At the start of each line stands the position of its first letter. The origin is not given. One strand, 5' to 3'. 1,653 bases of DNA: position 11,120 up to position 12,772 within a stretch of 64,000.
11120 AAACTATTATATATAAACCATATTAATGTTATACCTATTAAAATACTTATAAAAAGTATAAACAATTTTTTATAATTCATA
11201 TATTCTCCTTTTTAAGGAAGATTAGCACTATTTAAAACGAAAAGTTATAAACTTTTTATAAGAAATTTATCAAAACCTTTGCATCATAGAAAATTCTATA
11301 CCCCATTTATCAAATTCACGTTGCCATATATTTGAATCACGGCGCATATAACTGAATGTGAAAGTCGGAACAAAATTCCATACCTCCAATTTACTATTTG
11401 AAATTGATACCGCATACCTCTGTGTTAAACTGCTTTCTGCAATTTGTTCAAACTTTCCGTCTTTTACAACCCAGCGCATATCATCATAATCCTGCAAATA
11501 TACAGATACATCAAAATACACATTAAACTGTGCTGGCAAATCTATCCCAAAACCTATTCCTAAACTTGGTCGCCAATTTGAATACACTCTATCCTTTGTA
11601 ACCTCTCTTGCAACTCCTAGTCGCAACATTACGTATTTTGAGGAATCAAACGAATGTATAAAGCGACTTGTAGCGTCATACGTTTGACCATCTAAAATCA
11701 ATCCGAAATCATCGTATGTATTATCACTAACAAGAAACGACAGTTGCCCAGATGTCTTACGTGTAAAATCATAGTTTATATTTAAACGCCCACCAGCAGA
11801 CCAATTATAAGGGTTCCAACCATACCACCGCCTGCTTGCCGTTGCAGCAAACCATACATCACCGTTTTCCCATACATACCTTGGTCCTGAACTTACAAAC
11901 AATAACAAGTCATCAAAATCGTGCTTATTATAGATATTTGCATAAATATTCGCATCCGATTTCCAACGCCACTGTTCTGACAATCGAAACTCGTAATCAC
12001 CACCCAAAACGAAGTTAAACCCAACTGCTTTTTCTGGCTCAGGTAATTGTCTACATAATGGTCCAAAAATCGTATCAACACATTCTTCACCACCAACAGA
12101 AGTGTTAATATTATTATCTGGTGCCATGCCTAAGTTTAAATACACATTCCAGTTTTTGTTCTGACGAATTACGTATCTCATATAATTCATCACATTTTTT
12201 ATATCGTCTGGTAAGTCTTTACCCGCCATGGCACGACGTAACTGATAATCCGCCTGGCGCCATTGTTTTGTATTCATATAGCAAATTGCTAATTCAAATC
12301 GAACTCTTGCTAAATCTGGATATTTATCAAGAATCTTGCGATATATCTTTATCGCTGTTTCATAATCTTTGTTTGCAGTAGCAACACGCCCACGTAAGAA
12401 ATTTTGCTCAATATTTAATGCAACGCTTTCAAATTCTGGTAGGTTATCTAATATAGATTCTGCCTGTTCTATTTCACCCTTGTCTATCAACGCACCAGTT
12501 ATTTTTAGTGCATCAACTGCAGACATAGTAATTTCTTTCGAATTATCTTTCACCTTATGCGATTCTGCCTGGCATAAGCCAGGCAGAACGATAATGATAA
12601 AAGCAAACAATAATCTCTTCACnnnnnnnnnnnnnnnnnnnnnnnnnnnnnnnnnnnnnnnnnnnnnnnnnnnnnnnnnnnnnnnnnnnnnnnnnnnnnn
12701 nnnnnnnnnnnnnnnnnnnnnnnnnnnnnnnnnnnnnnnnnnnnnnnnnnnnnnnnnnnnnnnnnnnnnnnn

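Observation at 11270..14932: Slam-like translocator flanked by two divergent paralogous TbpB/fHbp-type surface lipoproteins in an AT-rich genome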

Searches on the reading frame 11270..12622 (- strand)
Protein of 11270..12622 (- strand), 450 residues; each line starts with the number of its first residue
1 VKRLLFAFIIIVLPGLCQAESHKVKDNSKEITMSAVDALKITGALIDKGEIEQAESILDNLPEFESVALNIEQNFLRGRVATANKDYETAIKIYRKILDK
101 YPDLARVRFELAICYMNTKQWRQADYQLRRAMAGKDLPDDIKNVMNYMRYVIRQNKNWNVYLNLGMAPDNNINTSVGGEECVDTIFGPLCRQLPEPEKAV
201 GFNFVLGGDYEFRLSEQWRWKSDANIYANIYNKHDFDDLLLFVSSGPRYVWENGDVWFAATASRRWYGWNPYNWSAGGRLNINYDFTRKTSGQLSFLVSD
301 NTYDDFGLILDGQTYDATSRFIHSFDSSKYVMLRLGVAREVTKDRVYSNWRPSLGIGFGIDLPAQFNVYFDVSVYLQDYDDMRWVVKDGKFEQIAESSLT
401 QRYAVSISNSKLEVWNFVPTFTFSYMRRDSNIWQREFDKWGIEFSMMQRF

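Call 3: search_protein_families(library=pfam, proteins=[window:11270-12622:-], max_evalue=1)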
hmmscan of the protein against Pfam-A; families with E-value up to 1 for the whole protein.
window:11270-12622:- (450 aa): 25 families
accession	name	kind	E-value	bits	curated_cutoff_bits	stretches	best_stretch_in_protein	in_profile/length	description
PF04575.19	SlipAM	-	5.4e-28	98.8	22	1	158-438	1-276/288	Surface lipoprotein assembly modifier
PF14559.12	TPR_19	-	1.2e-11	45.2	25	1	82-124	2-44/68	Tetratricopeptide repeat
PF24575.1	TPR_Slam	-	9e-10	39.4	35.2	1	75-127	51-103/104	Surface lipoprotein assembly modifier, N-terminal TPR repeats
PF13174.12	TPR_6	-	5.1e-07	30.4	26.3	1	75-103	4-32/33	Tetratricopeptide repeat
PF07719.23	TPR_2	-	6.8e-06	26.3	27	1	75-103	5-33/34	Tetratricopeptide repeat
PF13424.12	TPR_12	-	2.3e-05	25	30.1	1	75-133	14-73/77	Tetratricopeptide repeat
PF13428.12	TPR_14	-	3.9e-05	24.4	23.5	1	76-113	6-43/44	Tetratricopeptide repeat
PF13431.12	TPR_17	-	0.00012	22.6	24.4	1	94-124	2-32/34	Tetratricopeptide repeat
PF13371.12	TPR_9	-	0.0025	18.2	35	1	81-134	5-58/73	Tetratricopeptide repeat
PF12895.13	ANAPC3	-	0.0059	17.3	27.2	1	84-131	2-49/82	Anaphase-promoting complex, cyclosome, subunit 3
PF25068.1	ARM_TT21_4th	-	0.0088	16.8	30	1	85-151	13-77/153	Tetratricopeptide repeat protein 21 forth ARM domain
PF16918.11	PknG_TPR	-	0.011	15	27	1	15-115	74-172/340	Protein kinase G tetratricopeptide repeat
PF13432.12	TPR_16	-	0.012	16.5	32.7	1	76-115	2-41/65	Tetratricopeptide repeat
PF00515.34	TPR_1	-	0.015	15.5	27.8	1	77-103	7-33/34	Tetratricopeptide repeat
PF23914.1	TPR_CcmH_CycH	-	0.016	15.5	42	1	21-102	76-152/158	Cytochrome c-type biogenesis protein H TPR domain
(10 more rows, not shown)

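Call 4: search_protein_families(library=ncbifam, proteins=[window:11270-12622:-], max_evalue=1)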
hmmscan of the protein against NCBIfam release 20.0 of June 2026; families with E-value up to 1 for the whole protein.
window:11270-12622:- (450 aa): 14 families
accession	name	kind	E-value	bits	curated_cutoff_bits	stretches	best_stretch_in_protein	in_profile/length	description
NF040959.1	MamA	equivalog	5.1e-06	26.1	200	1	44-135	46-135/204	magnetosome protein MamA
TIGR02917.1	PEP_TPR_lipo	equivalog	5.3e-05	21.3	312.2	1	38-135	570-665/899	XrtA/PEP-CTERM system TPR-repeat protein PrsT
TIGR02552.1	LcrH_SycD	equivalog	5.5e-05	22.9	104.8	1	79-137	60-118/136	SycD/LcrH family type III secretion system chaperone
TIGR02521.1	type_IV_pilW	equivalog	0.0046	16.5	154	1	84-155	44-113/234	type IV pilus biogenesis/stability protein PilW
NF033920.0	C39_PA2778_fam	equivalog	0.0056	16.1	150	1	65-133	184-252/255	PA2778 family cysteine peptidase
TIGR00540.1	TPR_hemY_coli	hypoth_equivalog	0.0079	15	142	1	40-134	266-355/385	heme biosynthesis-associated TPR protein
NF033758.1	gliding_GltE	equivalog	0.008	15.2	225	1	81-131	130-179/411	adventurous gliding motility TPR repeat lipoprotein GltE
NF047373.1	BB0259_flg_lyt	exception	0.037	12.8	234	1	55-145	196-283/705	flagellar assembly lytic transglycosylase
TIGR02795.1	tol_pal_ybgF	equivalog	0.038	14.6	90.1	1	72-128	40-99/119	tol-pal system protein YbgF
TIGR03302.1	OM_YfiO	subfamily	0.038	13.5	81.4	1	72-128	34-93/239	outer membrane protein assembly factor BamD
NF008756.0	PRK11788.1-4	equivalog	0.044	12.8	474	1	82-163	191-273/389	lipopolysaccharide assembly protein LapB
NF008757.0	PRK11788.1-5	equivalog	0.077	12.1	363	1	44-133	189-277/388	lipopolysaccharide assembly protein LapB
NF040561.1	PrimPol_Msp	equivalog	0.13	10.7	200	1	47-120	3-74/515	CRISPR-associated primase-polymerase type A1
TIGR03939.1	PGA_TPR_OMP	equivalog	0.18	10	366.65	1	83-157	98-169/800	poly-beta-1,6 N-acetyl-D-glucosamine export porin PgaA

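Call 7: search_solved_structures(query=window:11270-12622:-, max_evalue=1)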
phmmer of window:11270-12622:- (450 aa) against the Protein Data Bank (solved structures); distinct sequences matched with E-value up to 1: 43.
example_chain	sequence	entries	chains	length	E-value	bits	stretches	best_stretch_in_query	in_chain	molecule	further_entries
2wqh_A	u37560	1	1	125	0.00032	23.1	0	81-116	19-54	CTPR3Y3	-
9llv_A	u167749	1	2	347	0.015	17.6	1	38-126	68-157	Small glutamine-rich tetratricopeptide repeat-containing protein 2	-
5oj8_A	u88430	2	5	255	0.031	16.5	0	77-133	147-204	Kinesin light chain 1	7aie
3cvq_A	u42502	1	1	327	0.033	16.5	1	76-132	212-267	Peroxisome targeting signal 1 receptor PEX5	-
3cv0_A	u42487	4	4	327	0.033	16.5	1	76-132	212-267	Peroxisome targeting signal 1 receptor PEX5 | Peroxisome targeting signal 1 receptor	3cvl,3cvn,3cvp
9f8w_A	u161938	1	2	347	0.039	16.2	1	76-132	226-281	Peroxisome targeting signal 1 receptor PEX5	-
7ai4_A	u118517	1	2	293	0.05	15.9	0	77-133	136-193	Isoform C of Kinesin light chain 1,Isoform C of Kinesin light chain 1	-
3nf1_A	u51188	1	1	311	0.065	15.5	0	77-133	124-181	Kinesin light chain 1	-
7qdr_B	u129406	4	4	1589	0.086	15.1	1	44-133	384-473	Tetratricopeptide repeat protein 37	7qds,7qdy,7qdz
9g8o_B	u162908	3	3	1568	0.087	15.1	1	44-133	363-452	Superkiller complex protein 3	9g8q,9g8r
8fgw_D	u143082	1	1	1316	0.1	14.9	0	11-120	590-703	Tetratricopeptide repeat protein 21B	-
3ceq_A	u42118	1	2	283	0.11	14.7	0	77-133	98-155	Kinesin light chain 2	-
6ejn_A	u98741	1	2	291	0.14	14.4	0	77-133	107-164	Kinesin light chain 2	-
6f9i_A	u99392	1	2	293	0.15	14.3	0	77-133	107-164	Kinesin light chain 2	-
3zfw_A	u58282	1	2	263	0.15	14.2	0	77-133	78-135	KINESIN LIGHT CHAIN 2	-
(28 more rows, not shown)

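Call 10: find_related_loci(query=window:11270-12622:-, collection=genome_contigs, flank=8000)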
Query window:11270-12622:- (450 aa) in genome_contigs; peptide patterns used: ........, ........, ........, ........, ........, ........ (x = any residue, [..] = any of these).
32 stretches matched a pattern; 15 encode a relative of the query (tblastn E <= 1e-3); 14 distinct loci.
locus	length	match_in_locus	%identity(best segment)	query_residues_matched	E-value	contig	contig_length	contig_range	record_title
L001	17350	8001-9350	97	1-450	0e+0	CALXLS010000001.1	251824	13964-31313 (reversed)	MAG: uncultured Alphaproteobacteria bacterium isolate BRZ_DL__bin85 genome assembly, contig: BRZ_DL__NODE_34_length_2518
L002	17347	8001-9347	91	1-450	0e+0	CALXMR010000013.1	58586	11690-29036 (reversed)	MAG: uncultured Alphaproteobacteria bacterium isolate BRZ_MA__bin39 genome assembly, contig: BRZ_MA__NODE_502_length_585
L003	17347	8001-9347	91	1-450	0e+0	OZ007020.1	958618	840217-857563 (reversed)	MAG: uncultured Alphaproteobacteria bacterium isolate 6730_HET_VAC_contig_11916_metaflye_circ MAG genome assembly, chrom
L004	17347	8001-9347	91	1-450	0e+0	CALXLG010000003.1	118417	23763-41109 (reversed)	MAG: uncultured Alphaproteobacteria bacterium isolate BRZ_FN__bin24 genome assembly, contig: BRZ_FN__NODE_132_length_118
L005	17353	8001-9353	55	4-450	2e-175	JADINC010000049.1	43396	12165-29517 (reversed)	MAG: Candidatus Enterousia avistercoris isolate 8207 D5M67__C250041_L43396_SRR9113728, whole genome shotgun sequence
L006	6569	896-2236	55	2-450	1e-176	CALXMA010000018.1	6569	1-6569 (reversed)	MAG: uncultured Alphaproteobacteria bacterium isolate BRZ_IT__bin13 genome assembly, contig: BRZ_IT__NODE_11283_length_6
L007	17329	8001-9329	55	1-450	6e-173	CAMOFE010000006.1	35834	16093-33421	MAG: uncultured Alphaproteobacteria bacterium isolate SRR873606_bin.99_metaWRAP_v1.3_MAG genome assembly, contig: NODE_1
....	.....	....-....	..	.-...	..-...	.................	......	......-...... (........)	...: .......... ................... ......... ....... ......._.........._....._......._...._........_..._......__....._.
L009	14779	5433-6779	54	1-450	9e-170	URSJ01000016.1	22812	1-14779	uncultured Rickettsiales bacterium isolate UMGS1304 genome assembly, contig: NODE_302_length_22812_cov_7.91756, whole ge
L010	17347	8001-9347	55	1-450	4e-170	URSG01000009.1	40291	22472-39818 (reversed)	uncultured Rickettsiales bacterium isolate UMGS1303 genome assembly, contig: NODE_104_length_40291_cov_5.159608, whole g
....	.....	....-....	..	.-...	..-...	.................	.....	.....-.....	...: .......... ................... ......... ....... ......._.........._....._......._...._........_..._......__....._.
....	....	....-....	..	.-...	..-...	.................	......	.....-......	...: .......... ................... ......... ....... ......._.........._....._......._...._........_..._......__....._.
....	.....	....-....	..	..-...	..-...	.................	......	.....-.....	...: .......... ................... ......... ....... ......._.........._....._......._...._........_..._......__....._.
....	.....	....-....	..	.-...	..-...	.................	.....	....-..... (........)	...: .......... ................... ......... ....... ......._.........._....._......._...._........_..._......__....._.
